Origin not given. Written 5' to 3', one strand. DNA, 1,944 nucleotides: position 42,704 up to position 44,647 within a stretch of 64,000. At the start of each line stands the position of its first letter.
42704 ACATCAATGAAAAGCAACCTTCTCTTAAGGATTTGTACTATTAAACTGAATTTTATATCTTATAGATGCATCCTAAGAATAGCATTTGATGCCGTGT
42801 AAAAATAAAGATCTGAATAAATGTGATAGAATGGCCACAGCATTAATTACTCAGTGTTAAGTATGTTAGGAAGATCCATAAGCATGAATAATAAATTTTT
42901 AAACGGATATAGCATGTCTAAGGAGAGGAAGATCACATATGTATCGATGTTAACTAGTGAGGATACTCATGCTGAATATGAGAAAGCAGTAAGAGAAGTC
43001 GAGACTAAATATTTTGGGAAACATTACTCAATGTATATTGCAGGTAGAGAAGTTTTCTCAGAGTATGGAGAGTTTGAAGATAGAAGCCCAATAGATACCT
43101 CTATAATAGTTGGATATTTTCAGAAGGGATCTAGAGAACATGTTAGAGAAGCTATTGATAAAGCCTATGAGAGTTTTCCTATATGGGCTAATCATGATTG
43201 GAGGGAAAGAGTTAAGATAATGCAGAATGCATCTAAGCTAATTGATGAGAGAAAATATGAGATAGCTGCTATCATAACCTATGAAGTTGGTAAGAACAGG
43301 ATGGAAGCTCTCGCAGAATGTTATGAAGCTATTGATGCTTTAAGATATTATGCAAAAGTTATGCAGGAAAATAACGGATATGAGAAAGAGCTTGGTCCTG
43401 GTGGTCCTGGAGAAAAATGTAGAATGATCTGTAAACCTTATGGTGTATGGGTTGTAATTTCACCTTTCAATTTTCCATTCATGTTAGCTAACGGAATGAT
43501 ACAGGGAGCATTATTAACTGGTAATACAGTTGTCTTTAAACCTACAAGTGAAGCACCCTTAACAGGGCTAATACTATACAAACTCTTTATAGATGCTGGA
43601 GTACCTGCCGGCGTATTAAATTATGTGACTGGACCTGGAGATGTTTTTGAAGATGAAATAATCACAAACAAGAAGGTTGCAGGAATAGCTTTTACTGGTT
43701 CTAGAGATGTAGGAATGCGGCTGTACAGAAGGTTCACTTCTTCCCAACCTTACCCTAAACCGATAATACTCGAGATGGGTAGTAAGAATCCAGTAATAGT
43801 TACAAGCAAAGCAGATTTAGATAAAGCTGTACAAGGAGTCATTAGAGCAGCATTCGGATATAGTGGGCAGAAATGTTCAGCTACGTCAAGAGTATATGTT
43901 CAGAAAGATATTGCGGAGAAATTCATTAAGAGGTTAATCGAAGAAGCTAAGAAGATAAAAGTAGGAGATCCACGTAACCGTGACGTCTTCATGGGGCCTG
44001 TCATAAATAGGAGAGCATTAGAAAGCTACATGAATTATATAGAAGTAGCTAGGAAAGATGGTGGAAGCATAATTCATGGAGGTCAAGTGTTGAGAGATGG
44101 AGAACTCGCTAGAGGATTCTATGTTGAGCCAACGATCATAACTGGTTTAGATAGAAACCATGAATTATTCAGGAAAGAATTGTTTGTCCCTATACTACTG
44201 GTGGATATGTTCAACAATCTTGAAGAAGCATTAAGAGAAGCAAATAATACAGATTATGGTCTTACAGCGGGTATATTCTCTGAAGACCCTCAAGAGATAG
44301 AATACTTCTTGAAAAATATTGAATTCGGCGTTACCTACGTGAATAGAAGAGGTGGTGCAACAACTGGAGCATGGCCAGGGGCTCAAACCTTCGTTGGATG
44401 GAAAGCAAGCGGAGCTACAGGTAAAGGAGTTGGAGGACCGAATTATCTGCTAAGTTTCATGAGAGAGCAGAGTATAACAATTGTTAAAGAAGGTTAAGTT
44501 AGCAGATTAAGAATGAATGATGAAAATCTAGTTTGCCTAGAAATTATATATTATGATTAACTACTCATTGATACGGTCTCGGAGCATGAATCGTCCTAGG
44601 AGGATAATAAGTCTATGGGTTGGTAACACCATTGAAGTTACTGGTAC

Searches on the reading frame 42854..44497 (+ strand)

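Call 33: search_protein_families(library=pfam, proteins=[window:42854-44497:+], max_evalue=0.001)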
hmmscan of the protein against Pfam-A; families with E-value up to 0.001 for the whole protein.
window:42854-44497:+ (547 aa): 1 family
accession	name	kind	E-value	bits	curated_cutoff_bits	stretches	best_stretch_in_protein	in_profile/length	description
PF00171.27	Aldedh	-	1.2e-140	469.6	23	1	72-540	7-460/461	Aldehyde dehydrogenase family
